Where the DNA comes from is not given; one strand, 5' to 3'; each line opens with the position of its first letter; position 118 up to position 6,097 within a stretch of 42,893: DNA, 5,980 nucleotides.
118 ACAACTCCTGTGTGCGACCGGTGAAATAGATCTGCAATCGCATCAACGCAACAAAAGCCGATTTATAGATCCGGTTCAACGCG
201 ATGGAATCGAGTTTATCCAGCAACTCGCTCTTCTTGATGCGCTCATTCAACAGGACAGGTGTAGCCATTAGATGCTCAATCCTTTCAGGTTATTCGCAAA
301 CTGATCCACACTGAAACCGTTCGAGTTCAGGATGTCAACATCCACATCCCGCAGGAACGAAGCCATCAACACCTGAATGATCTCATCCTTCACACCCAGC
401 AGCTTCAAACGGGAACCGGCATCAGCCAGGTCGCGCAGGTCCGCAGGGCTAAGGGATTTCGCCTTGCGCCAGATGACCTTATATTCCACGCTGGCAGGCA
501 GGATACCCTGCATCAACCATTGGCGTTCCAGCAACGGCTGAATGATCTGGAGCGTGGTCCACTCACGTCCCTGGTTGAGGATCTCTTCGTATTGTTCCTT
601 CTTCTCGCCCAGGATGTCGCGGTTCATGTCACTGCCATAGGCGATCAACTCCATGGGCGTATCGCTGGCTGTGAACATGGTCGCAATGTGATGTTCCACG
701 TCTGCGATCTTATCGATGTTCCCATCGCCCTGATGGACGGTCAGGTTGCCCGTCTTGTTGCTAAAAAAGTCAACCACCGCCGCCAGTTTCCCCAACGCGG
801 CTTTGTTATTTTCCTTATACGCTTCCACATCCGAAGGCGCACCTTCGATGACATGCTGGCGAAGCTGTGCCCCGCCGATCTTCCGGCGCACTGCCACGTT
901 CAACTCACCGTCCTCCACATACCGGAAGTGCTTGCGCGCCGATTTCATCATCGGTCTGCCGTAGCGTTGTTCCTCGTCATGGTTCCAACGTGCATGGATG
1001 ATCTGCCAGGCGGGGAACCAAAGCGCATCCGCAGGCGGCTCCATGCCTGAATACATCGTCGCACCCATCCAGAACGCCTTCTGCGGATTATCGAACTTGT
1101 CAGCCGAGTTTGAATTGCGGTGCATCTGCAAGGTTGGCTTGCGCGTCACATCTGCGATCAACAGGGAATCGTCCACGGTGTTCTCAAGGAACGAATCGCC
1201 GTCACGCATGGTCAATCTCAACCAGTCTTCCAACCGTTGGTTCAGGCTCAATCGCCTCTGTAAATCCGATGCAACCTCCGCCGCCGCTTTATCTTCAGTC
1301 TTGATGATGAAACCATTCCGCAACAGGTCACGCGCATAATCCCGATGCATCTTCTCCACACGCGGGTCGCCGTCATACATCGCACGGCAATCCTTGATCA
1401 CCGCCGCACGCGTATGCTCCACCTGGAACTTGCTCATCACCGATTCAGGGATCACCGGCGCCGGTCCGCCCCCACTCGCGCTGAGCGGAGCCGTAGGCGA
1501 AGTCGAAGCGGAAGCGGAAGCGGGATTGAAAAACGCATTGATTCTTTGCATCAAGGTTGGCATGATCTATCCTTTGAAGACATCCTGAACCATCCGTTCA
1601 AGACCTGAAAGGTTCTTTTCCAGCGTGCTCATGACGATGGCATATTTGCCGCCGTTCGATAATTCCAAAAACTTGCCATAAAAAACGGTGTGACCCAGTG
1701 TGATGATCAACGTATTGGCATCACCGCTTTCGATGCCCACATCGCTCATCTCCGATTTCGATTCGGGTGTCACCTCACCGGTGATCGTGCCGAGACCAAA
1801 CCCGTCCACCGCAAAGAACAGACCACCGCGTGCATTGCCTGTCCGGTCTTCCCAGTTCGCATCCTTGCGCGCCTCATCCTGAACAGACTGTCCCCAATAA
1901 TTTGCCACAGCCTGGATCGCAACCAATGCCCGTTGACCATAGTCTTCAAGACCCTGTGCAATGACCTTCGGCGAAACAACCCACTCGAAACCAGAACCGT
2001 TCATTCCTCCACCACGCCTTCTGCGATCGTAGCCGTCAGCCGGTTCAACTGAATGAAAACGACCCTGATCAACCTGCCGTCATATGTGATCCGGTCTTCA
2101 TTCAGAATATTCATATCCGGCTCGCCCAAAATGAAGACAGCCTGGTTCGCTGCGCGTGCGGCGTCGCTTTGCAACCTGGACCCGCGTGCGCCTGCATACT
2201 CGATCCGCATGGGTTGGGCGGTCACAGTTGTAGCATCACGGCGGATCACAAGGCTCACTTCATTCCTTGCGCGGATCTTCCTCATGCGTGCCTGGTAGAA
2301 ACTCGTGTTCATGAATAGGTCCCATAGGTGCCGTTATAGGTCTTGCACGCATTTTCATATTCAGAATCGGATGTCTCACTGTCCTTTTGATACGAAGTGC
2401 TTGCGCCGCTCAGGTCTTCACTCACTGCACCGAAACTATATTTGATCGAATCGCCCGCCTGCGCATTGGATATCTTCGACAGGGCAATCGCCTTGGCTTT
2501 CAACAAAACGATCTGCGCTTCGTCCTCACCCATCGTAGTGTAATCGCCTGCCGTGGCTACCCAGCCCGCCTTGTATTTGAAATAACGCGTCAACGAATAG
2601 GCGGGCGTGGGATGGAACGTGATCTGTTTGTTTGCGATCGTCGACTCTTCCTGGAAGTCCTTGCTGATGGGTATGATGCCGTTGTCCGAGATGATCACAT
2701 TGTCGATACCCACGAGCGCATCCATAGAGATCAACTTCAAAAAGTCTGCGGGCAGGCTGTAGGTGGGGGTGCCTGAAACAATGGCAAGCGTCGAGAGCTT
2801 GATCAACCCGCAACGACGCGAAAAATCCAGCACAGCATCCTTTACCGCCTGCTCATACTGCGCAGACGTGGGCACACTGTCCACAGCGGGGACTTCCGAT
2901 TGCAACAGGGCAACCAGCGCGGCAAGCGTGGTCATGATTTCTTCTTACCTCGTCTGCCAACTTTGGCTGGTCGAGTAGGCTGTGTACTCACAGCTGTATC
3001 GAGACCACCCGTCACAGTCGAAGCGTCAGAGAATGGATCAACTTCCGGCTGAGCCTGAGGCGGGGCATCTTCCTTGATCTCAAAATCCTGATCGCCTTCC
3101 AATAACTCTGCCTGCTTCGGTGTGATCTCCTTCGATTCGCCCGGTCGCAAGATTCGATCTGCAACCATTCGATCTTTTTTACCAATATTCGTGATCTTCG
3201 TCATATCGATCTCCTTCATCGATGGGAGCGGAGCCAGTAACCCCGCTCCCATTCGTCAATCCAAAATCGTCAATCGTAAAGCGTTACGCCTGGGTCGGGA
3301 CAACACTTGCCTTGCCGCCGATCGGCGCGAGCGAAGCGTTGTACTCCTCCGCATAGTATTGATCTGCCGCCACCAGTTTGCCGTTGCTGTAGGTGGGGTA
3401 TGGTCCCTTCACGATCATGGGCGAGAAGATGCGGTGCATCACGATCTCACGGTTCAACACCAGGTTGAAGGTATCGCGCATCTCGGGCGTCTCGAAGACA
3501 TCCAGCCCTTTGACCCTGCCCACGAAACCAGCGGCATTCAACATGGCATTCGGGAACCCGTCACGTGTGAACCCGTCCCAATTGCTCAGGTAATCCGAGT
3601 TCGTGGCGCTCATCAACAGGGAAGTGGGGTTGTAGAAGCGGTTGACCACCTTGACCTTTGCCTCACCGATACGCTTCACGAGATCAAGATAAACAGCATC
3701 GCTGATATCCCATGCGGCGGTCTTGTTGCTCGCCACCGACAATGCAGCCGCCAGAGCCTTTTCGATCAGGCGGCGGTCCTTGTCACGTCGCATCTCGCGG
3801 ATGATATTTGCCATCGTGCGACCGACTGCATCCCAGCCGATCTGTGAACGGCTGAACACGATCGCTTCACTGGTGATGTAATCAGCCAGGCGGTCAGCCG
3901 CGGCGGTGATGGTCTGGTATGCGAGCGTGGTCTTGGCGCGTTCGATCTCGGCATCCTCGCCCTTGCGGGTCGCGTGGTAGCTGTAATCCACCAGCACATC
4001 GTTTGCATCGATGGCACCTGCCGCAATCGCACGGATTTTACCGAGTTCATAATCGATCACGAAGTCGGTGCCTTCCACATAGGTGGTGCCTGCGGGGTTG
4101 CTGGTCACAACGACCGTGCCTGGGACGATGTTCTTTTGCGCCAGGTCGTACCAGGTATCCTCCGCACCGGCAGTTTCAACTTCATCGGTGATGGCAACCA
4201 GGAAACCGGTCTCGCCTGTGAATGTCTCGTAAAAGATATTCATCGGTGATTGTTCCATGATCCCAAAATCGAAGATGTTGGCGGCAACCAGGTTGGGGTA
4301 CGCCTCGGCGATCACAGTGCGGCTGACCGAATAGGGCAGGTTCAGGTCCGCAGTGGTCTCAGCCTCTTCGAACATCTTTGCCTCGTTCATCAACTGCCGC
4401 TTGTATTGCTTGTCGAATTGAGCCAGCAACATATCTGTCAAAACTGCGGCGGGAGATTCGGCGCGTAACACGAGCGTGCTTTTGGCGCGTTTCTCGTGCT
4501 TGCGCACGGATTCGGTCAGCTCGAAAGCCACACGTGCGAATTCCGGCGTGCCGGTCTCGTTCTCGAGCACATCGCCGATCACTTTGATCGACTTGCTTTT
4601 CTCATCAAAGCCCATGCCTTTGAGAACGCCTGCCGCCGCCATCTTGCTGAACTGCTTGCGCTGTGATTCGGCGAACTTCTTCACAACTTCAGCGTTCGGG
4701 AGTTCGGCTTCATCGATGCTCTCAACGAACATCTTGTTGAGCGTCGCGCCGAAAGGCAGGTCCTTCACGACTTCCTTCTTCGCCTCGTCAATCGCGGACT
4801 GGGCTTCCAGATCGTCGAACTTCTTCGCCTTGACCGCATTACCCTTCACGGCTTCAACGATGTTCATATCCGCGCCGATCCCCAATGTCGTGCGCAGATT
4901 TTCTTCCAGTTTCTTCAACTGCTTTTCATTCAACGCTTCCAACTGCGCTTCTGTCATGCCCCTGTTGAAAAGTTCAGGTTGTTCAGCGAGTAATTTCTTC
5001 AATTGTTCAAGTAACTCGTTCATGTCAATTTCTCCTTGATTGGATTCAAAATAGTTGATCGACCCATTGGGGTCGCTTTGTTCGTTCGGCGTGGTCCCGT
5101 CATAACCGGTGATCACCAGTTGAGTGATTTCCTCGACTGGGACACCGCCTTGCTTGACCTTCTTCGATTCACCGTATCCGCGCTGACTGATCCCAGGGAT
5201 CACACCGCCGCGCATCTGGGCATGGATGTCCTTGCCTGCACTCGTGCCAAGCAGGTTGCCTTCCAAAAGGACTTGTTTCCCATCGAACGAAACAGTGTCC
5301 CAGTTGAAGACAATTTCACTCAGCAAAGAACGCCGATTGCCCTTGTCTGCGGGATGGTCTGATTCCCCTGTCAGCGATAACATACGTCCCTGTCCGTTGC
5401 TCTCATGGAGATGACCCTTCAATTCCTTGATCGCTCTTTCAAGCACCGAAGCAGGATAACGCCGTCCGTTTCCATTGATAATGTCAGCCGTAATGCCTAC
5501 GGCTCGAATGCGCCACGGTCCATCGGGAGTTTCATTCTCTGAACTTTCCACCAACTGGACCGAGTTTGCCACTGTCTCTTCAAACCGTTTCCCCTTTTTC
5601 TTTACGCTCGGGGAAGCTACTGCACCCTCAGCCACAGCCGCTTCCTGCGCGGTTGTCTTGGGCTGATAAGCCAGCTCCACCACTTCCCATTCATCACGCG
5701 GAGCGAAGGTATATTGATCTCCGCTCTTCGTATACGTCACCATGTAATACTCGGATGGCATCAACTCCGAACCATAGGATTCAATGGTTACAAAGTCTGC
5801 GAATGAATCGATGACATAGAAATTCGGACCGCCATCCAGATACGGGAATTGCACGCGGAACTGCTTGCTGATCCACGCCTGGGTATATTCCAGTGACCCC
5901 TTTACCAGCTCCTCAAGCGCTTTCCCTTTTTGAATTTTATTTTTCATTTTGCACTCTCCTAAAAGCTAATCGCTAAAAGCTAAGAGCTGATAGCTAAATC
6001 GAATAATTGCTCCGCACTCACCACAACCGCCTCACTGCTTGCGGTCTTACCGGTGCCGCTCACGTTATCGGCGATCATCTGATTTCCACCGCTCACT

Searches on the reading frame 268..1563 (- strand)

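Call 28: search_protein_families(library=phrogs, proteins=[window:268-1563:-], max_evalue=0.00001)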
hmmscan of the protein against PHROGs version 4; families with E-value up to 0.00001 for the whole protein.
window:268-1563:- (431 aa): 1 family
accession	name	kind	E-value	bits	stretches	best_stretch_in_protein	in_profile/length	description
phrog_19480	-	head and packaging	1.3e-27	97.4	1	94-372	117-414/737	head morphogenesis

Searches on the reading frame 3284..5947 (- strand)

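Call 28: search_protein_families(library=phrogs, proteins=[window:3284-5947:-], max_evalue=0.00001)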
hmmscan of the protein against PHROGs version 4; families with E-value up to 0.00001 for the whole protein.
window:3284-5947:- (887 aa): 3 families
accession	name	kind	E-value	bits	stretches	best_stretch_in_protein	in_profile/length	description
phrog_207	-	head and packaging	5.8e-16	59.6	1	124-298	18-180/519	head maturation protease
phrog_807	-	tail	2.1e-10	41.5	1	585-661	98-174/256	major tail protein with Ig-like domain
phrog_18315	-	unknown function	6.6e-07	28.6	1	592-689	736-834/918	-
